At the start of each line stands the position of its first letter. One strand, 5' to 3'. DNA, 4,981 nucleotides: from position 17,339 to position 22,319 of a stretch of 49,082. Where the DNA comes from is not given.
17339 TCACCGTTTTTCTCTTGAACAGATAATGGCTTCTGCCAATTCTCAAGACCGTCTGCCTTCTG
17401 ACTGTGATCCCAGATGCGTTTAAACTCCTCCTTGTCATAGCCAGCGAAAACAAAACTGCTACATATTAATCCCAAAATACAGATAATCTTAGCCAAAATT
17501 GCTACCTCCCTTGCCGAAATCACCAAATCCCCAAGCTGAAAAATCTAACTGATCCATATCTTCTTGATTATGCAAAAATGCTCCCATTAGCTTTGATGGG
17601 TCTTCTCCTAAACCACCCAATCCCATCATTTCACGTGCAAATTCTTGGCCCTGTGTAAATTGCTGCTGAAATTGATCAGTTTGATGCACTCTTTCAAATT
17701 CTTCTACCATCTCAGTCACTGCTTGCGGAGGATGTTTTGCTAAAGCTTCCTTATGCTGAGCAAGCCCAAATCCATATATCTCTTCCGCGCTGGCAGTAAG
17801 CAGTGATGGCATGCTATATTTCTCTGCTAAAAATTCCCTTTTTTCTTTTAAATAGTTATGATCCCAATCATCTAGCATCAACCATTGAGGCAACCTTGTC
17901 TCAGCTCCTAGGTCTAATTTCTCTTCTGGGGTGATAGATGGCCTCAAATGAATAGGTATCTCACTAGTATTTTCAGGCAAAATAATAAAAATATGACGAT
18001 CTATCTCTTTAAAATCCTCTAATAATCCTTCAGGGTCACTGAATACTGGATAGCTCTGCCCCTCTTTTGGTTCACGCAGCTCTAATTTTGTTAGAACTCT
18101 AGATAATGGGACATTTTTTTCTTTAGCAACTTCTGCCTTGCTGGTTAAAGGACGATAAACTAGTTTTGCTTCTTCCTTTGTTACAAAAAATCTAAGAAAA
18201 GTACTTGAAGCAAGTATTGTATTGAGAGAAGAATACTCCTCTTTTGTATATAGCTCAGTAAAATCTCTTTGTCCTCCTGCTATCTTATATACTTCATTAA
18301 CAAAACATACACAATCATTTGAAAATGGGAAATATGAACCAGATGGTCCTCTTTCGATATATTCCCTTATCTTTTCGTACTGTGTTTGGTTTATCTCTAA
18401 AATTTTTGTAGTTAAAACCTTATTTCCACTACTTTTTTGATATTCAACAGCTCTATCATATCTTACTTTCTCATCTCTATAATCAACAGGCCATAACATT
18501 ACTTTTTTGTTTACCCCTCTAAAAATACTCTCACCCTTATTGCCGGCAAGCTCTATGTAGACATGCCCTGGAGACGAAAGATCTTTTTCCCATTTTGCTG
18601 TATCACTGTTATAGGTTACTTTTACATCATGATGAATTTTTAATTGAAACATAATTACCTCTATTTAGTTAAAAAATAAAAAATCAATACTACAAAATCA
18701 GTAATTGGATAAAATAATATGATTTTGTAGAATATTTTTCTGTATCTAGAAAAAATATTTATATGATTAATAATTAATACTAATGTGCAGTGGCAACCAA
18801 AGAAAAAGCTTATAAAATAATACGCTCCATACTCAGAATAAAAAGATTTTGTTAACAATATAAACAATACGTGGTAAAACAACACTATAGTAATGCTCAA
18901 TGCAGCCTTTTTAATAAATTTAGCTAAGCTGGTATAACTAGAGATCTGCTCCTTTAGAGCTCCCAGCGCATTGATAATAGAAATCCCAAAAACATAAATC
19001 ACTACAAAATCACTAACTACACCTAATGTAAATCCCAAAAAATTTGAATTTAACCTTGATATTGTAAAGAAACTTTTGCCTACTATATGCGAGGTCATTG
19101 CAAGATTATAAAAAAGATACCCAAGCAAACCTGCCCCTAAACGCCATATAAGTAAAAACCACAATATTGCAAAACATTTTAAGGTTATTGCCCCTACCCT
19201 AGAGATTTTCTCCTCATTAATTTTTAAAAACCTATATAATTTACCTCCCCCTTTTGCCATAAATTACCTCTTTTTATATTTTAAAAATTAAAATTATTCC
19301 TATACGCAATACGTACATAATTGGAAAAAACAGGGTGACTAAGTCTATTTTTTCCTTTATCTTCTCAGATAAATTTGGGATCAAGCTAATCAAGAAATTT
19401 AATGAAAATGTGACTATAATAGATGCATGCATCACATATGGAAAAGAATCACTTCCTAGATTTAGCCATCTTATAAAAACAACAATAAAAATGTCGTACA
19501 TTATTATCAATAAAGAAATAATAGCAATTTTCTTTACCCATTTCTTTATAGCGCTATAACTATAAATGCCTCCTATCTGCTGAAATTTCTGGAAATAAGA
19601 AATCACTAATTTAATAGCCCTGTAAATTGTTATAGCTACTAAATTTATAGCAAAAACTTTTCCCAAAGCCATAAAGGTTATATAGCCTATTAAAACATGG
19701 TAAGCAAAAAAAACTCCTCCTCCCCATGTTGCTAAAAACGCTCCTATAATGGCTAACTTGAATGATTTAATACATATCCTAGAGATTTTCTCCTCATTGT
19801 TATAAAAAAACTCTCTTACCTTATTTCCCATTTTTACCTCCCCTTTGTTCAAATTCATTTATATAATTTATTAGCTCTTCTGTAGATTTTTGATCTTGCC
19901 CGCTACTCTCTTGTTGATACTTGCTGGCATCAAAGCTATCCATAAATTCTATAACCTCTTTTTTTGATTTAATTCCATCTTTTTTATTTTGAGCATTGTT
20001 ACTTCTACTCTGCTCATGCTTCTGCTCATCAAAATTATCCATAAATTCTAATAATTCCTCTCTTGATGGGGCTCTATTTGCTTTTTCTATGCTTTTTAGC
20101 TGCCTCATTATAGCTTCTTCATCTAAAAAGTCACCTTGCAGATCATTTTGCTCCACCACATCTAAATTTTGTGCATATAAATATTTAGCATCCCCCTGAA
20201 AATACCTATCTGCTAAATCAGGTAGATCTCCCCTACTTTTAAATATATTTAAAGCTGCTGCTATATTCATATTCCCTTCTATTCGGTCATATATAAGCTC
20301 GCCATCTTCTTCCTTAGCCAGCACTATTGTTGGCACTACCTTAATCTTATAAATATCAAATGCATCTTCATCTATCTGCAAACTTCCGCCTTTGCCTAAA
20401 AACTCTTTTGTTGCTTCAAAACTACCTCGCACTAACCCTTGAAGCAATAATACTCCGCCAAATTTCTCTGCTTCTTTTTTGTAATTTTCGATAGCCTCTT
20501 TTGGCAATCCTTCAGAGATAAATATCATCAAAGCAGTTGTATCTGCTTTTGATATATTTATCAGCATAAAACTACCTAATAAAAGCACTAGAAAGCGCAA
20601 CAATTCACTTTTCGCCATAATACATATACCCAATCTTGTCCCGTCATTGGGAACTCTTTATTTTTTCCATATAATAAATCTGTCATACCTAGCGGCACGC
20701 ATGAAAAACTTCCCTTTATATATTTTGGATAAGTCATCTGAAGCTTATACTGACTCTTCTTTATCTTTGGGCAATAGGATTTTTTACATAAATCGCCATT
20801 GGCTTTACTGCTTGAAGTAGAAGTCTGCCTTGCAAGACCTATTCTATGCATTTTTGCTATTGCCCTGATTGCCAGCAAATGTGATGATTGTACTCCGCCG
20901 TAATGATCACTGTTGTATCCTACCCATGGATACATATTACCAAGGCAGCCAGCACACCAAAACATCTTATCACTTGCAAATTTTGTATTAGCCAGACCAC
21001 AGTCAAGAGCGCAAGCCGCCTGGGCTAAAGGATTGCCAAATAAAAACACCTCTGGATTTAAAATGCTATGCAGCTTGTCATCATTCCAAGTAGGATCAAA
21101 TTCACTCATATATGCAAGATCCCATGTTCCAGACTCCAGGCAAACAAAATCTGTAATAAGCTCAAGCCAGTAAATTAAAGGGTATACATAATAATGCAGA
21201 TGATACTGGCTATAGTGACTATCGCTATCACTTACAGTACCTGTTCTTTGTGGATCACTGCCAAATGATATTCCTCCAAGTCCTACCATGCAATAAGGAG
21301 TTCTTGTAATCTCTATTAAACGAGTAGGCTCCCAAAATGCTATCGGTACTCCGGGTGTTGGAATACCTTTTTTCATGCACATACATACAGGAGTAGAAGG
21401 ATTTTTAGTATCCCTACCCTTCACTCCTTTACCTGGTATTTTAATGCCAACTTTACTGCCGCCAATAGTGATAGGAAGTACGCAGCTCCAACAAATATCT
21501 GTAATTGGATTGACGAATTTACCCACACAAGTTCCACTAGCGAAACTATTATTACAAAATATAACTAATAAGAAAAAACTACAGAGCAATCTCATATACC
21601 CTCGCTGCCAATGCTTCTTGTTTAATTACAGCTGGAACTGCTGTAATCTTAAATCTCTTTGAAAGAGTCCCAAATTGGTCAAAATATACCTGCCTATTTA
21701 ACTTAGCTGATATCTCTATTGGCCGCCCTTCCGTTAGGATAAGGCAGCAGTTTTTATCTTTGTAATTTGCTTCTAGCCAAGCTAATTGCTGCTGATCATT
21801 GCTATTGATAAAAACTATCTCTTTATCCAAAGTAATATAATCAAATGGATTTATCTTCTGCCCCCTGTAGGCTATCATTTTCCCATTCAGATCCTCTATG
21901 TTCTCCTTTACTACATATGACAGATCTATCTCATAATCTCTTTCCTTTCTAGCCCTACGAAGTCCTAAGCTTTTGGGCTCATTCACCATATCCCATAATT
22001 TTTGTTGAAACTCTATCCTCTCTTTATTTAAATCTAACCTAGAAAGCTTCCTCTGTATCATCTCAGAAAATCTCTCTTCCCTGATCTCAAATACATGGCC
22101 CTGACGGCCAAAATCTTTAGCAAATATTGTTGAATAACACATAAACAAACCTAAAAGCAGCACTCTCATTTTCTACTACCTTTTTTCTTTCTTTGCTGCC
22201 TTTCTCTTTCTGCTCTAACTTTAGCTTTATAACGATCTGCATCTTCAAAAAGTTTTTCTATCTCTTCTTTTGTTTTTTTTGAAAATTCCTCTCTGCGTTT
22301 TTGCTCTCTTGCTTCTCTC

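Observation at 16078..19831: Four non-canonical genes inserted between trbC and traN of the F-type T4SS operon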

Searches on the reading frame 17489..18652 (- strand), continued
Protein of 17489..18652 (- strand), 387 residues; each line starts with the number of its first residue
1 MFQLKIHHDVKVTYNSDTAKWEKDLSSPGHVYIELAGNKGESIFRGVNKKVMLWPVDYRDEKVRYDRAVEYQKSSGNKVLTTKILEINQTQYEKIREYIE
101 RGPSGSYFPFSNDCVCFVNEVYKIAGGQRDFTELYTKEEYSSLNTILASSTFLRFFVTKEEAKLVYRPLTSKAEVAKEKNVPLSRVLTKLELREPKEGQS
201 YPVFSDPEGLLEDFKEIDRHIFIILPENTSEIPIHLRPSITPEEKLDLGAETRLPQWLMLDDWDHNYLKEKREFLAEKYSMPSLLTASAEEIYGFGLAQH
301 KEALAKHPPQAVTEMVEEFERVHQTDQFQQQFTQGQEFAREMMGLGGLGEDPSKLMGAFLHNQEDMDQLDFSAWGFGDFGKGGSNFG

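Call 84: find_related_loci(query=A5, collection=metagenome_contigs, flank=10000)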
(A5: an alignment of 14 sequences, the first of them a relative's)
Query A5 (572 aa) in metagenome_contigs; peptide patterns used: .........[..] (x = any residue, [..] = any of these).
56 stretches matched a pattern; 16 encode a relative of the query (tblastn E <= 1e-3); 16 distinct loci.
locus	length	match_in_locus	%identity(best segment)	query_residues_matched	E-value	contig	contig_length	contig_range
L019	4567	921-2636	100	1-572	0e+0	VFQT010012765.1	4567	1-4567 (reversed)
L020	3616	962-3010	68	1-572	7e-132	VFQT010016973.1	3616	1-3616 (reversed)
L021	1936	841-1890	56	1-346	3e-120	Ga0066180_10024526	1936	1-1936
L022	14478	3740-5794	57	1-572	3e-105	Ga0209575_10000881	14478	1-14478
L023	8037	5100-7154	57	1-572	7e-103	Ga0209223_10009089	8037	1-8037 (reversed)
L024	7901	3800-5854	57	1-572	1e-101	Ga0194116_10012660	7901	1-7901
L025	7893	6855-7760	57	1-298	6e-101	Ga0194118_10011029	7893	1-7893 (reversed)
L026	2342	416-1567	42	7-404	1e-86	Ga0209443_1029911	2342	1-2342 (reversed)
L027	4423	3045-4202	42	1-404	2e-82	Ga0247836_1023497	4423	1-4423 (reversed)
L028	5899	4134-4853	56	1-237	2e-75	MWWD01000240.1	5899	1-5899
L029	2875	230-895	42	9-226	4e-52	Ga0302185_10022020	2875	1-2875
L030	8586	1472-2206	38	1-252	7e-43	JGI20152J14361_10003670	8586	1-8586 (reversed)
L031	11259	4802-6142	30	8-409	1e-41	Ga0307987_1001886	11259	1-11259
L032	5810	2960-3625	40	9-227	2e-41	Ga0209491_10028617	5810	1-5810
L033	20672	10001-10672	31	8-230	1e-16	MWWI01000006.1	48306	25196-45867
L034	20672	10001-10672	31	8-230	1e-16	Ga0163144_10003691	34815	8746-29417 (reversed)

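Call 96: search_protein_families(library=pfam, proteins=[P0012, P0019, P0032, P0013, P0036, P0042, P0020, P0022, P0029, P0035], max_evalue=0.05)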
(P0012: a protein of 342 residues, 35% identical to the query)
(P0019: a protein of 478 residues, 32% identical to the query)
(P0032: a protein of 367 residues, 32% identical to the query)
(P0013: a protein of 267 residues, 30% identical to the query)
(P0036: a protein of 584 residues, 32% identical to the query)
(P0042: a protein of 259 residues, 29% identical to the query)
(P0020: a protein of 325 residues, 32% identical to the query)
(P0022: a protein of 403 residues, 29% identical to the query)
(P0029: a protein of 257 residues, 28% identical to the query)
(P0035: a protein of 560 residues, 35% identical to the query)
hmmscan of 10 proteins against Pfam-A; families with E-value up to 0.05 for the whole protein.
P0012 (342 aa): 4 families
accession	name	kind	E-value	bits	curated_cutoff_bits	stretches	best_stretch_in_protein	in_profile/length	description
PF24072.1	T7_gp14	-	0.00099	19.5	27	1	101-187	28-113/187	T7 virus internal virion protein gp14 family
PF06213.17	CobT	-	0.0079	16.2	26.1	1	92-185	176-273/276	Cobalamin biosynthesis protein CobT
PF02862.22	DDHD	-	0.014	16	28.3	1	55-175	92-193/258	DDHD domain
PF02601.20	Exonuc_VII_L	-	0.018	15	35.9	1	89-200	172-281/315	Exonuclease VII, large subunit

P0019 (478 aa): 0 families

P0032 (367 aa): 0 families

P0013 (267 aa): 0 families

P0036 (584 aa): 5 families
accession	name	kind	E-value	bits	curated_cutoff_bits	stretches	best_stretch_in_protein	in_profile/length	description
PF12796.13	Ank_2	-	5.1e-09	37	27.3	1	418-506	9-86/90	Ankyrin repeats (3 copies)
PF00023.36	Ank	-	6.5e-07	29.7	21.1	1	444-470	4-30/33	Ankyrin repeat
PF13606.12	Ank_3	-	1.5e-05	25.4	22.3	1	443-470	3-30/30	Ankyrin repeat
PF13637.12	Ank_4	-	8.5e-05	23.2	22.7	1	420-462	11-50/50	Ankyrin repeats (many copies)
PF24521.3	Ank_KRIT1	-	0.013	15.7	80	1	439-503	43-108/149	KRIT1 ankyrin-repeats domain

P0042 (259 aa): 0 families

P0020 (325 aa): 1 family
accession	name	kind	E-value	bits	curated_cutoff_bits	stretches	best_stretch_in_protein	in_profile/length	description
PF05903.20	Peptidase_C97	-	0.0037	17.6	29.2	1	171-227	62-120/151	PPPDE putative peptidase domain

P0022 (403 aa): 0 families

P0029 (257 aa): 0 families

P0035 (560 aa): 1 family
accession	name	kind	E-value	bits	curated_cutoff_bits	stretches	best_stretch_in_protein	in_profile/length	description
PF02373.28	JmjC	-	0.03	15.2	24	0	98-162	45-108/114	JmjC domain, hydroxylase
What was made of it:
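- Closest known: PPPDE / DeSI. Different: The hits are below the gathering score and cover only the region around Cys (call 96).
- The PPPDE similarity covers only about 57 residues around the Cys motif and lies below Pfam's threshold (call 96).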

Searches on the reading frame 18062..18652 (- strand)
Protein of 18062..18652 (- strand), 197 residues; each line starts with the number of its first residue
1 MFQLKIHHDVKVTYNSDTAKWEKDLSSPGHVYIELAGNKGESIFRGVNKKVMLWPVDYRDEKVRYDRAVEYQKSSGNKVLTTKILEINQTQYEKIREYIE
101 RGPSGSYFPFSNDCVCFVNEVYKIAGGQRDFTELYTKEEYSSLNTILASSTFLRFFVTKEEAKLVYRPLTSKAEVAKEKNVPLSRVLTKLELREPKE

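Call 34: search_solved_structures(query=A2, max_evalue=10, show_alignments=3)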
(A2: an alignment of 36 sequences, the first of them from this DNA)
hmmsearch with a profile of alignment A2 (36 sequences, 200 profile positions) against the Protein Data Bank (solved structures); distinct sequences matched with E-value up to 10: 0.

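Call 47: predict_structure(alignment_id=A2)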
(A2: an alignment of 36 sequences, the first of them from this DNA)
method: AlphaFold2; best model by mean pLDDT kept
length: 197 residues; sequences in the alignment: 36
mean_pLDDT: 86.7   pTM: 0.77
mean pLDDT of the five models: 86.7, 85.6, 84.9, 84.0, 84.0
residues with pLDDT >= 90: 110; 70-90: 64; 50-70: 16; < 50: 7
segments of 3 or more residues with pLDDT < 50: 158-161
pLDDT, mean of each block of 10 residues (from residue 1): 97 97 94 97 90 75 97 96 97 97 81 92 94 87 88 68 63 83 78 56
secondary structure, 60 per line:
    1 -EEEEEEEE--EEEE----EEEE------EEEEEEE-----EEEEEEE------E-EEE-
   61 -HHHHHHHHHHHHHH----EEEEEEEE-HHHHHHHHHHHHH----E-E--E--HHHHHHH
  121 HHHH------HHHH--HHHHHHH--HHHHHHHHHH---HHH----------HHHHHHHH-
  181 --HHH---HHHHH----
elements in order: E2-9 E12-15 E20-23 E30-36 E42-48 E57-59 H62-75 E80-87 H89-101 H114-124 H131-134 H137-143 H146-155 H172-179 H189-193
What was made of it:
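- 18062..18652 (-): Catalytic domain, residues 1-197. AF2 pLDDT 86.7 (call 47).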

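Call 51: fold_search(model_id=the predicted structure, library=pdb)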
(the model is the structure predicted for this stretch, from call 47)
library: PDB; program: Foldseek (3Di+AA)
matches with E <= 10: 311; with E <= 0.001: 0
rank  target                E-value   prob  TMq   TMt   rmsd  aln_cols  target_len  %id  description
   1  7zv6_A                2.4e-02  0.94  0.30  0.46   6.1       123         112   11  Crystal Structure of Aichivirus A 2A protein (released 2023-05-24)
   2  7zv1_C                2.5e-02  0.93  0.28  0.48   6.7       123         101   10  Crystal Structure of Aichivirus A 2A protein L64M, L109M mutant (released 2023-05-31)
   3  7zv6_C                3.6e-02  0.91  0.29  0.46   6.1       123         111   11  Crystal Structure of Aichivirus A 2A protein (released 2023-05-24)
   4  7zv1_A                3.6e-02  0.90  0.29  0.46   6.6       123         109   10  Crystal Structure of Aichivirus A 2A protein L64M, L109M mutant (released 2023-05-31)
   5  7zv6_B                4.3e-02  0.90  0.29  0.44   6.1       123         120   11  Crystal Structure of Aichivirus A 2A protein (released 2023-05-24)
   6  7zv1_B                4.8e-02  0.89  0.29  0.45   6.6       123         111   10  Crystal Structure of Aichivirus A 2A protein L64M, L109M mutant (released 2023-05-31)
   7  9gfp_B                1.2e-01  0.13  0.18  0.16  16.9       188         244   13  The crystal structure of CsvR from Escherichia coli (released 2025-08-20)
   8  2okt                  2.1e-01  0.08  0.15  0.10  19.1       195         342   10  Crystal structure of O-succinylbenzoic acid synthetase from Staphylococcus aureus, ligand-free form (released 2007-01-30)
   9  2ola                  3.0e-01  0.13  0.16  0.10  14.2       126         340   11  Crystal structure of O-succinylbenzoic acid synthetase from Staphylococcus aureus, cubic crystal form (released 2007-02-06)
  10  4b6h_A                3.4e-01  0.10  0.16  0.22  12.6       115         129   10  Structure of hDcp1a in complex with proline rich sequence of PNRC2 (released 2013-03-06)
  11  3a8p_A                3.6e-01  0.06  0.16  0.14  17.4       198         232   11  Crystal structure of the Tiam2 PHCCEx domain (released 2009-11-24)
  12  5kq1_A                4.1e-01  0.08  0.13  0.18  13.8       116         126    9  Crystal structure of S. pombe Dcp1/Dcp2 in complex with H. sapiens PNRC2 (released 2016-10-05)
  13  7q2x_B                4.6e-01  0.08  0.18  0.10  17.5       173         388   10  Cryo-EM structure of clamped S.cerevisiae condensin-DNA complex (Form I) (released 2022-03-23)
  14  9n6e_I                4.6e-01  0.03  0.13  0.13  10.0       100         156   12  L9-targeting immunogen bound to three copies of L9 Fab (released 2025-12-10)
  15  5j3t_A                4.9e-01  0.09  0.14  0.20  13.7       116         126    8  Crystal structure of S. pombe Dcp2:Dcp1:Edc1 mRNA decapping complex (released 2016-05-18)
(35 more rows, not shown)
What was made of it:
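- Structural matches are weak (Foldseek E 0.02, TM 0.46 on the target; call 51).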

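Call 57: fold_search(model_id=the predicted structure, library=viral)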
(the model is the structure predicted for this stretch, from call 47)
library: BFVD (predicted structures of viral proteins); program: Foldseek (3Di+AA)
matches with E <= 10: 541; with E <= 0.001: 0
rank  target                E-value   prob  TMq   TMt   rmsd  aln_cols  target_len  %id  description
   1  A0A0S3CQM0            2.7e-03  0.91  0.29  0.06  15.8       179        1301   11  Genome polyprotein (Fragment) [Porcine kobuvirus]
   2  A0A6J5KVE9            4.7e-03  0.96  0.33  0.40  13.3       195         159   12  Uncharacterized protein [uncultured Caudovirales phage]
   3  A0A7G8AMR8            1.9e-02  0.98  0.39  0.51   8.4       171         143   16  (no name in the UniProt tables at hand)
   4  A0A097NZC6            1.2e-01  0.54  0.29  0.13  12.4       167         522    9  Genome polyprotein (Fragment) [Norway rat kobuvirus 1]
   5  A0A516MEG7            1.3e-01  0.20  0.18  0.25  13.1       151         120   10  (no name in the UniProt tables at hand)
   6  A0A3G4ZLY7            1.4e-01  0.15  0.24  0.21  20.0       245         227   11  Bacteriophage T5 Orf172 DNA-binding domain-containing protein [Terrestrivirus sp.]
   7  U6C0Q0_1              1.5e-01  0.38  0.30  0.09  16.3       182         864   12  Genome polyprotein (Fragment) [Kobuvirus sewage Aichi]
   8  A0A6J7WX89            1.6e-01  0.23  0.18  0.28  10.5       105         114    8  Uncharacterized protein [uncultured Caudovirales phage]
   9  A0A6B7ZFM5            1.8e-01  0.05  0.14  0.13  20.9       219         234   12  Uncharacterized protein [Klebsiella phage N1M2]
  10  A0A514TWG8            1.9e-01  0.06  0.15  0.13  25.3       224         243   12  Uncharacterized protein [Aeromonas phage D6]
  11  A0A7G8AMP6            2.0e-01  0.08  0.12  0.17  16.8        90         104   12  (no name in the UniProt tables at hand)
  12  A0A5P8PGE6            2.2e-01  0.09  0.12  0.21  12.9       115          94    6  (no name in the UniProt tables at hand)
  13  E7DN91                2.2e-01  0.07  0.15  0.19  17.3       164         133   11  (no name in the UniProt tables at hand)
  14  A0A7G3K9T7            2.2e-01  0.04  0.12  0.13  19.3       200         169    9  Uncharacterized protein [Enterobacter phage vB_EhoM-IME523]
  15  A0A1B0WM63            2.4e-01  0.03  0.11  0.11  38.2       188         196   12  (no name in the UniProt tables at hand)
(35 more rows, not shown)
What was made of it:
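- Closest known: Kobuvirus/Aichivirus 2A proteins. Same: Best structural match of the AF2 model (7zv6: probability 0.94, E 0.024; BFVD kobuvirus polyproteins; calls 51, 57).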

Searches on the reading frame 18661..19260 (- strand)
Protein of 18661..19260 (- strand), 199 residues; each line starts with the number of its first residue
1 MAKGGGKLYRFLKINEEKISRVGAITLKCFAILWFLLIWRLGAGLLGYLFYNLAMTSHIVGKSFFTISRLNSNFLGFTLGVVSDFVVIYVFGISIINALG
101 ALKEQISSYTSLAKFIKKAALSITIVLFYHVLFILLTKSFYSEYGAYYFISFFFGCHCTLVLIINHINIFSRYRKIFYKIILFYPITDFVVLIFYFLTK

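Call 3: search_protein_families(library=pfam, proteins=[window:18661-19260:-], max_evalue=0.1)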
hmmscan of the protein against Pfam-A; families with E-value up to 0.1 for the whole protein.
window:18661-19260:- (199 aa): 0 families

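Call 6: search_protein_families(library=ncbifam, proteins=[window:18661-19260:-], max_evalue=0.1)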
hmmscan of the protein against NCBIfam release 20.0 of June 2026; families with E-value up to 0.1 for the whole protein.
window:18661-19260:- (199 aa): 0 families

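Call 72: find_homologous_proteins(query=A6, max_evalue=0.01)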
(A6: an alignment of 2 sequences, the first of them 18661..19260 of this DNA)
Query A6 (2 sequences) (199 aa, profile of the alignment): 2 proteins with E <= 0.01 among 2963 candidates.
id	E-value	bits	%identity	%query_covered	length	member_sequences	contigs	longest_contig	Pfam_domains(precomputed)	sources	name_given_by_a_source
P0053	2.5e-96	340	100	100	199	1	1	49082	-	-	-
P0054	1.0e-84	302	26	67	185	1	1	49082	-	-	-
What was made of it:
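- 18661..19260 (-): TM2: 199-aa polytopic membrane protein, second paralogue and partner candidate. Orphan apart from TM1 (call 72).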

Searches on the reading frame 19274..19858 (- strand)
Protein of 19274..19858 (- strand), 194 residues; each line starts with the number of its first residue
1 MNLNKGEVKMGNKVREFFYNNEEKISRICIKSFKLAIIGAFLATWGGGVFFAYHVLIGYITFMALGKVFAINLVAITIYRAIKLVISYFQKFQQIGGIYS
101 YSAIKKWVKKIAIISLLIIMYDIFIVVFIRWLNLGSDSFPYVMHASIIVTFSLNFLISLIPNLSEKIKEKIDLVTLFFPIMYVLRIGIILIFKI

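Call 3: search_protein_families(library=pfam, proteins=[window:19274-19858:-], max_evalue=0.1)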
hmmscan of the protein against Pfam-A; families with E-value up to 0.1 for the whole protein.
window:19274-19858:- (194 aa): 0 families

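Call 6: search_protein_families(library=ncbifam, proteins=[window:19274-19858:-], max_evalue=0.1)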
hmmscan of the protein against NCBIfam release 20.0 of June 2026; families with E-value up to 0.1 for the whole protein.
window:19274-19858:- (194 aa): 0 families
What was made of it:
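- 19274..19831 (-): TM1: 185-aa polytopic membrane protein, first paralogue and partner candidate. No Pfam or NCBIfam hit (calls 3, 6).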

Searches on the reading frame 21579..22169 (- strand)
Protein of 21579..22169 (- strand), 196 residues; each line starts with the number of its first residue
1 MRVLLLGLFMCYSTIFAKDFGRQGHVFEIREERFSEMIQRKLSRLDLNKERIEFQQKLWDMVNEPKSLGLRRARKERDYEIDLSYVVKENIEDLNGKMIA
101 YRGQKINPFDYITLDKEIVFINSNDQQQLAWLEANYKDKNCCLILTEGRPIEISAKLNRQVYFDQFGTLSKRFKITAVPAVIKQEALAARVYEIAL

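Call 3: search_protein_families(library=pfam, proteins=[window:21579-22169:-], max_evalue=0.1)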
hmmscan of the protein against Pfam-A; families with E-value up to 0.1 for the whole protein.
window:21579-22169:- (196 aa): 0 families

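Call 6: search_protein_families(library=ncbifam, proteins=[window:21579-22169:-], max_evalue=0.1)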
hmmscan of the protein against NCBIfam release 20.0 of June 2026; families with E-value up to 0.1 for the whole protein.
window:21579-22169:- (196 aa): 2 families
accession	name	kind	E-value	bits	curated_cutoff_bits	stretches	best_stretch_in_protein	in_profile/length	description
TIGR02743.1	TraW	equivalog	2.9e-48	164.3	174.75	1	3-194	5-202/202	type-F conjugative transfer system protein TraW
NF010298.0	PRK13738.1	subfamily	4.4e-34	117.9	249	1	5-184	6-191/210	conjugal transfer pilus assembly protein TraW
